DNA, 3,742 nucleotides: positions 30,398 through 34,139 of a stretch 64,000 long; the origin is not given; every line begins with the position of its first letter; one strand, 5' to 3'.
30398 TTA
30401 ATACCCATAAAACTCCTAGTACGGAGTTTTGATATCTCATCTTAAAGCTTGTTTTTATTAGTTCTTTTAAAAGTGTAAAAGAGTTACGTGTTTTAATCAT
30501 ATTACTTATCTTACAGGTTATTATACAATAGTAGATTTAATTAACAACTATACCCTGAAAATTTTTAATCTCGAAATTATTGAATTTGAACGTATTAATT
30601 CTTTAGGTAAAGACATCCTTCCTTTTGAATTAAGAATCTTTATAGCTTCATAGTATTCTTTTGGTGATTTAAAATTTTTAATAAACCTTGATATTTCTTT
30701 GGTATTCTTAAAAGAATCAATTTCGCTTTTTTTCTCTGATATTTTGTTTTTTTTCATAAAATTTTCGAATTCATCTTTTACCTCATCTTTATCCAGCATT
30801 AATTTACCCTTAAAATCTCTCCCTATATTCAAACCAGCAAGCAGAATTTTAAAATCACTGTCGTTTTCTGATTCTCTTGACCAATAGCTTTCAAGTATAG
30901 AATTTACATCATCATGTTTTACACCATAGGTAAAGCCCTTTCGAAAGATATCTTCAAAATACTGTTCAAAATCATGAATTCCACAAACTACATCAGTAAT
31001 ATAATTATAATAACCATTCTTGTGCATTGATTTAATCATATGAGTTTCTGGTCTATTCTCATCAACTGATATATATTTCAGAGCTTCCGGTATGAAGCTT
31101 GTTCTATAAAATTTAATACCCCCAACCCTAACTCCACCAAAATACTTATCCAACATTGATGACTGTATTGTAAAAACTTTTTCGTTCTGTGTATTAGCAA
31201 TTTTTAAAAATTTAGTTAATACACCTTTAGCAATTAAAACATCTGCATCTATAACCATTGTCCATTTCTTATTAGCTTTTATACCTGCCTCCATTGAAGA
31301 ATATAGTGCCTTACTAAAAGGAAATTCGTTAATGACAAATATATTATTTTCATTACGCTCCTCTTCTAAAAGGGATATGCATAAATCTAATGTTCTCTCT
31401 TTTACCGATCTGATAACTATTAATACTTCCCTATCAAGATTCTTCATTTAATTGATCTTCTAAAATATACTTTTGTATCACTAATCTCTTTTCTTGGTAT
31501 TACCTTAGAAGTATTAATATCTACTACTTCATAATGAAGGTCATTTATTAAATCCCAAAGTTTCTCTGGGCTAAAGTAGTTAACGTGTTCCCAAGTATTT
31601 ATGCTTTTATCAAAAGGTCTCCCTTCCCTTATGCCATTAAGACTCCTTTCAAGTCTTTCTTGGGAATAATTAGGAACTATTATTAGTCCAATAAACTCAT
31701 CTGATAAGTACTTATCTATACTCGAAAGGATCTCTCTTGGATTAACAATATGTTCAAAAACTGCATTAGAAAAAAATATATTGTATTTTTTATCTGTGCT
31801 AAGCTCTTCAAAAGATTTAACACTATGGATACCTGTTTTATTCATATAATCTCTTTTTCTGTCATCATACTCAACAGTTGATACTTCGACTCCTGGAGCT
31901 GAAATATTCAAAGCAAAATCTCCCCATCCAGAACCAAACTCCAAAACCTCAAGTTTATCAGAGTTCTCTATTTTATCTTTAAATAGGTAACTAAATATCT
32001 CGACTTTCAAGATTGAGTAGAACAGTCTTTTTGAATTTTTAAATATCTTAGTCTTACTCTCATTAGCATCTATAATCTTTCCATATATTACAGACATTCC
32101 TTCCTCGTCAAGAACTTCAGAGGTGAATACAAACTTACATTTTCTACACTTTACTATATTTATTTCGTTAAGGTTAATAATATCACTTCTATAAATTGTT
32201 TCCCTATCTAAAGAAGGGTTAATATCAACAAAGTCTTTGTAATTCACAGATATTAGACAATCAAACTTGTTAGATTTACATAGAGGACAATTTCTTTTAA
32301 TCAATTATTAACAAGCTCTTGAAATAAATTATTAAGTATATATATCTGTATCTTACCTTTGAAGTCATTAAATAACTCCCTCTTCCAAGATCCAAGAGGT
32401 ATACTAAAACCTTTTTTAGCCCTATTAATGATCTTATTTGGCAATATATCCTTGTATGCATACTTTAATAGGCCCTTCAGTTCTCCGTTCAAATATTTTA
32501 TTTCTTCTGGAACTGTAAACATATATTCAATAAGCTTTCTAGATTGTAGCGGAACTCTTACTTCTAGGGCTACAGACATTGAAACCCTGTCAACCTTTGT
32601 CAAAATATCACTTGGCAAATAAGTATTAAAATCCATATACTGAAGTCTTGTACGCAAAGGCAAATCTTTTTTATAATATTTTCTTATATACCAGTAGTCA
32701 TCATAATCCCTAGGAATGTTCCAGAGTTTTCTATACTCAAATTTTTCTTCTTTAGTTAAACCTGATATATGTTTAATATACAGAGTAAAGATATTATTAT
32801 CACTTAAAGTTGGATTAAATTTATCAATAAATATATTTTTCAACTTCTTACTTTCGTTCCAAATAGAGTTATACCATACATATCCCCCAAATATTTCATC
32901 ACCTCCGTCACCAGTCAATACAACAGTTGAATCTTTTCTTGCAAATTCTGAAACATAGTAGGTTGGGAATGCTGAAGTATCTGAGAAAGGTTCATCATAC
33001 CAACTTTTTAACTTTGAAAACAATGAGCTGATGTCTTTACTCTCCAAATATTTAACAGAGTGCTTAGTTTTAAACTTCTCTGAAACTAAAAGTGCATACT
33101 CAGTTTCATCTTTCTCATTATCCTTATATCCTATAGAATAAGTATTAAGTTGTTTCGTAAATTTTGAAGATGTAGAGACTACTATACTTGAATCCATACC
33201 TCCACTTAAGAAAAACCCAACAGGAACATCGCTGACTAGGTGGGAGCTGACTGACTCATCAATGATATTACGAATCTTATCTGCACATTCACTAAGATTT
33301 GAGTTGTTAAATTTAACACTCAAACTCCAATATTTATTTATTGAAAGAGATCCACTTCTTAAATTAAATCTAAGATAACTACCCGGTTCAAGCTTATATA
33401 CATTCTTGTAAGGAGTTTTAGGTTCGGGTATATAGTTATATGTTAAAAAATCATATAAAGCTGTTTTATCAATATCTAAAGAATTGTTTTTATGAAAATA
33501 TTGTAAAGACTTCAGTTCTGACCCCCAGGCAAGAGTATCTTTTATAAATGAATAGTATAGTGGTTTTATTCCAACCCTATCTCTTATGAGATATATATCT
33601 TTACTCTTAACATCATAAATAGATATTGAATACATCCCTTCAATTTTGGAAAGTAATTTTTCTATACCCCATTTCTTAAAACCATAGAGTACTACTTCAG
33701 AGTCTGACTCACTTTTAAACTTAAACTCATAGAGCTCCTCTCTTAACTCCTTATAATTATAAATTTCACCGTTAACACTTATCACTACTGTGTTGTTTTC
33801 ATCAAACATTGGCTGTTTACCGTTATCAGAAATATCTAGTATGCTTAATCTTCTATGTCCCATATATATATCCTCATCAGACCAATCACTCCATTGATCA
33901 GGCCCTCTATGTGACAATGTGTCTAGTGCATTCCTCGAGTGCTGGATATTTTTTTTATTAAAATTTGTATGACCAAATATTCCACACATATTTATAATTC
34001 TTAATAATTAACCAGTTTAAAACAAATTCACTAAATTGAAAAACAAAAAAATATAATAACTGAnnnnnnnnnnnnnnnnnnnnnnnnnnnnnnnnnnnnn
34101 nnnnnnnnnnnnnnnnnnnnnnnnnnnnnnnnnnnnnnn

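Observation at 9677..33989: A roughly 24-kb envelope-glycan island built around polyprenyl-phosphate-sugar donors and several GT-C-like membrane transferases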

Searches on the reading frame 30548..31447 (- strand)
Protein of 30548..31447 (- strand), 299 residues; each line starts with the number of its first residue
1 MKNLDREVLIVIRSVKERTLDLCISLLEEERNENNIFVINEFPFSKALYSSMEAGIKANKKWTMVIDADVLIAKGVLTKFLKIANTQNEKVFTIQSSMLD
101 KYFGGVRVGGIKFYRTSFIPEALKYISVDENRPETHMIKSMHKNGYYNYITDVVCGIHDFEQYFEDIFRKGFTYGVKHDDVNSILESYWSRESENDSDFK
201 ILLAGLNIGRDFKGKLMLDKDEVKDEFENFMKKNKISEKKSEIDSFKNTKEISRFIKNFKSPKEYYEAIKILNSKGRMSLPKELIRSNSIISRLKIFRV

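Call 5: search_protein_families(library=pfam, proteins=[window:30548-31447:-], max_evalue=0.01)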
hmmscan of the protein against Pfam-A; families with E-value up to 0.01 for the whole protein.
window:30548-31447:- (299 aa): 0 families

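Call 6: search_protein_families(library=ncbifam, proteins=[window:30548-31447:-], max_evalue=0.1)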
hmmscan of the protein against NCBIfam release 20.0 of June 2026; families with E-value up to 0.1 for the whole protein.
window:30548-31447:- (299 aa): 0 families

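Call 91: search_solved_structures(query=window:30548-31447:-, max_evalue=1)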
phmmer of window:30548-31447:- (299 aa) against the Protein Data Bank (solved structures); distinct sequences matched with E-value up to 1: 0.

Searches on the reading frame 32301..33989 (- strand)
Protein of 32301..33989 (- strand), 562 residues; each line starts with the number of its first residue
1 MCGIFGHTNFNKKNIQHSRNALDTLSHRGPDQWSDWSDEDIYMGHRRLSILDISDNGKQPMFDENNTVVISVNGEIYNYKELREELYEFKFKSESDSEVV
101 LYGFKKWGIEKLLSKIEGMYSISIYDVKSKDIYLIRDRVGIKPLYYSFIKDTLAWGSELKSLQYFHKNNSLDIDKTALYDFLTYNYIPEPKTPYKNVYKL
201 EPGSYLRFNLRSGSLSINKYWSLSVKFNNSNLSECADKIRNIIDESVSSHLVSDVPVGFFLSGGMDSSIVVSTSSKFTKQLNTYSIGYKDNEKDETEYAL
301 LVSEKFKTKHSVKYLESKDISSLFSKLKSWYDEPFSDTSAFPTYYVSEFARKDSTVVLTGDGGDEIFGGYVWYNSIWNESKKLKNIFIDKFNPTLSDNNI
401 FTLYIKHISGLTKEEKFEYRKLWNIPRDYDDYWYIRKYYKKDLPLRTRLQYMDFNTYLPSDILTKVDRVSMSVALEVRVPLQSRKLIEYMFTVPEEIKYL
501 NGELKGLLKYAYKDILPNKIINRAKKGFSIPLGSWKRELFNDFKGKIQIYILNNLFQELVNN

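Call 5: search_protein_families(library=pfam, proteins=[window:32301-33989:-], max_evalue=0.01)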
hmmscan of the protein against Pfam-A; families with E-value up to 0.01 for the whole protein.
window:32301-33989:- (562 aa): 4 families
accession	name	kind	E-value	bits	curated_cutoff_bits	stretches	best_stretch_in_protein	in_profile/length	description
PF00733.27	Asn_synthase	-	5.4e-77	260.3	21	1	238-539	1-300/354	Asparagine synthase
PF13537.11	GATase_7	-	8.2e-38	129.6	25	1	45-163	1-122/123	Glutamine amidotransferase domain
PF13522.11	GATase_6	-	2.3e-37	128.3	27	1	36-158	7-130/130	Glutamine amidotransferase domain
PF06508.19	QueC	-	0.00013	22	22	1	260-316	5-61/210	Queuosine biosynthesis protein QueC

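Call 37: search_protein_families(library=ncbifam, proteins=[window:32301-33989:-], max_evalue=0.00001)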
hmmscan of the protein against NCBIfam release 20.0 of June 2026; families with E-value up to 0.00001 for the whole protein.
window:32301-33989:- (562 aa): 9 families
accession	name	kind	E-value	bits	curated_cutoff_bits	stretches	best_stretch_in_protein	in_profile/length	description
TIGR03108.1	eps_aminotran_1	hypoth_equivalog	5.6e-140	468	816.9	2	1-381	1-385/628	XrtA/PEP-CTERM system amidotransferase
TIGR01536.1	asn_synth_AEB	equivalog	3.1e-131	438.9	267.1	1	2-528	1-517/517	asparagine synthase (glutamine-hydrolyzing)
TIGR03104.1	trio_amidotrans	equivalog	1.1e-100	337.6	570.1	1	1-532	1-525/589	N-acetylglutaminylglutamine amidotransferase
NF006949.0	PRK09431.1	equivalog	2.4e-79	267.3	499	3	1-165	1-168/554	asparagine synthase B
NF033535.1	lass_lactam_cya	exception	5.2e-63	213.6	525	2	1-371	1-381/668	lasso peptide isopeptide bond-forming cyclase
NF033561.1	macrolact_Ik_Al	subfamily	6.6e-17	61.3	300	1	127-368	88-332/561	albusnodin/ikarugamycin family macrolactam cyclase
TIGR01134.1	purF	equivalog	6.3e-12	45.6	350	1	41-166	66-202/432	amidophosphoribosyltransferase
NF001484.0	PRK00331.1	subfamily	2.2e-07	29.7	381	1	52-137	79-176/601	isomerizing glutamine--fructose-6-phosphate transaminase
TIGR01135.1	glmS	equivalog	4.9e-07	28.6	418.05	1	58-138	84-176/607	glutamine--fructose-6-phosphate transaminase (isomerizing)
